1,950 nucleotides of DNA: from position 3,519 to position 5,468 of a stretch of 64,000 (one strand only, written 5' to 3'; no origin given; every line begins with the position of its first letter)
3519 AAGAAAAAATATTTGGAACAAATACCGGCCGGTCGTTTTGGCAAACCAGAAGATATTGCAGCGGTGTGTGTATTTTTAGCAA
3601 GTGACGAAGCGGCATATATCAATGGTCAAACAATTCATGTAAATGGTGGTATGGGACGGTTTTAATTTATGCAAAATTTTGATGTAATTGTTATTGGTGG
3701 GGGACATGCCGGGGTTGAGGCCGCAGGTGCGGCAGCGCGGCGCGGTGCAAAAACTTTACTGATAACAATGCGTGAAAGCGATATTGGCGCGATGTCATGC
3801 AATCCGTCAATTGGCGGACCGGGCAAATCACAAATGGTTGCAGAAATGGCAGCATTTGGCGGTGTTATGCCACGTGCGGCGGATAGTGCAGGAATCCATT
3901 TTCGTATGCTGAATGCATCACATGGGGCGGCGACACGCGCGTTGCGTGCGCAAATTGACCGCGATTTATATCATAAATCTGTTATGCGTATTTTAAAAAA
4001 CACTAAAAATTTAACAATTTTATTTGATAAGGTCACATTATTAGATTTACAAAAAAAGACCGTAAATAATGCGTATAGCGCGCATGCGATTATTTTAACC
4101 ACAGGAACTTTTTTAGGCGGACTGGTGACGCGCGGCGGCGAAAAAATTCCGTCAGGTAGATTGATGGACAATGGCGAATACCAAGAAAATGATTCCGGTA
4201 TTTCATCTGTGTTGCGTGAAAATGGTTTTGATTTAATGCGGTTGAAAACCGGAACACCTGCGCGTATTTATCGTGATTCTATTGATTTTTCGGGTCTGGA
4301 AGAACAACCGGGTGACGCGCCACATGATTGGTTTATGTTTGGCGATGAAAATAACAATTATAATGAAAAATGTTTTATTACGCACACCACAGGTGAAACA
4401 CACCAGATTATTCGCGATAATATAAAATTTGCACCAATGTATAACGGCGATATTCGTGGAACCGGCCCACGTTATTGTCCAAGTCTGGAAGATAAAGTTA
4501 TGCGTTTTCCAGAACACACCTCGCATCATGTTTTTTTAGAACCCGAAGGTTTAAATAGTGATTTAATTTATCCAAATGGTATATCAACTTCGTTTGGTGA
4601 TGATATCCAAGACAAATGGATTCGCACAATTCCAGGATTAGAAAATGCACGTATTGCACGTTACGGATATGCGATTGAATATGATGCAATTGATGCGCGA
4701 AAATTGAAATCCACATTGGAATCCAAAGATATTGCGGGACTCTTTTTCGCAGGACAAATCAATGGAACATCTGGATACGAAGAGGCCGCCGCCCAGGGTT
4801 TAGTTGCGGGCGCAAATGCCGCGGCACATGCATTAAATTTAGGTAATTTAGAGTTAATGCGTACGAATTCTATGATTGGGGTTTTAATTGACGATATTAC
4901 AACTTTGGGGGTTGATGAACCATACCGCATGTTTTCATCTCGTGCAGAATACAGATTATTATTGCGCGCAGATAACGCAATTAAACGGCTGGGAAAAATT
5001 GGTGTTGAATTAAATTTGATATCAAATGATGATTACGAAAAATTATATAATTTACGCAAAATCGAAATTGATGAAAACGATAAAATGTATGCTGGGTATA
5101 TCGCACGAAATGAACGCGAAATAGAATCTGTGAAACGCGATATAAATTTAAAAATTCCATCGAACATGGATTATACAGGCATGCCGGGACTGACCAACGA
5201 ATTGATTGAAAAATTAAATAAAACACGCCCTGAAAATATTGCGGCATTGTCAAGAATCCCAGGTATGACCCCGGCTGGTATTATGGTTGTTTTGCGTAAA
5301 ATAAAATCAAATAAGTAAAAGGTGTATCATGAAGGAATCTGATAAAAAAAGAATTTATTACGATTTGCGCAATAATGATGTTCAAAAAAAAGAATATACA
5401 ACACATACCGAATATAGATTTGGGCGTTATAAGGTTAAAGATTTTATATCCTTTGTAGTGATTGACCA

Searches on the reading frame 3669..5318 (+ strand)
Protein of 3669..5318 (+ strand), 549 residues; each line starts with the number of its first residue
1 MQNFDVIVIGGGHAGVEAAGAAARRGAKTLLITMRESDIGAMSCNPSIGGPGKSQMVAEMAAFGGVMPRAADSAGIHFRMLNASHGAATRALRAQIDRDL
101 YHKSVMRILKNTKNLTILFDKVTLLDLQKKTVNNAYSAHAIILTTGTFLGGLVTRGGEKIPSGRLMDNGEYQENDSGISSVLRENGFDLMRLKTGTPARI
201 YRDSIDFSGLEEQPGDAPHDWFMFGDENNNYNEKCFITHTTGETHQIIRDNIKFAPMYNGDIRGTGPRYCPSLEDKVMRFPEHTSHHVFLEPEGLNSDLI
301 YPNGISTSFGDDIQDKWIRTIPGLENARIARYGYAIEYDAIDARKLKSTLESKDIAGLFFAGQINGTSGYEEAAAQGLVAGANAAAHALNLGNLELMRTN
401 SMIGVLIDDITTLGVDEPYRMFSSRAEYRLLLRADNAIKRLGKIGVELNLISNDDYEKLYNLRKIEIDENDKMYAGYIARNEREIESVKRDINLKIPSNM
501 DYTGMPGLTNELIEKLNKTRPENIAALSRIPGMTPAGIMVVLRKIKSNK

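Call 46: search_protein_families(library=pfam, proteins=[window:3669-5318:+], max_evalue=0.00001)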
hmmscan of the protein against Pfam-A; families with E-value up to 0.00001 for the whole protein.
window:3669-5318:+ (549 aa): 4 families
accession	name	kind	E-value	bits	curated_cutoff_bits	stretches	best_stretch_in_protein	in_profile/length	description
PF01134.28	GIDA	-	6.6e-146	486.8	22.1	1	5-390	1-389/391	Glucose inhibited division protein A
PF13932.14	SAM_GIDA_C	-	7.3e-21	74.2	27.1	1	487-542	2-57/57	tRNA modifying enzyme MnmG/GidA C-terminal helical bundle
PF07992.20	Pyr_redox_2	-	1.1e-08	35.3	26.1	1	4-147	1-109/291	Pyridine nucleotide-disulphide oxidoreductase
PF12831.13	FAD_oxidored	-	5.8e-08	32.9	27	1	5-164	1-161/416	FAD dependent oxidoreductase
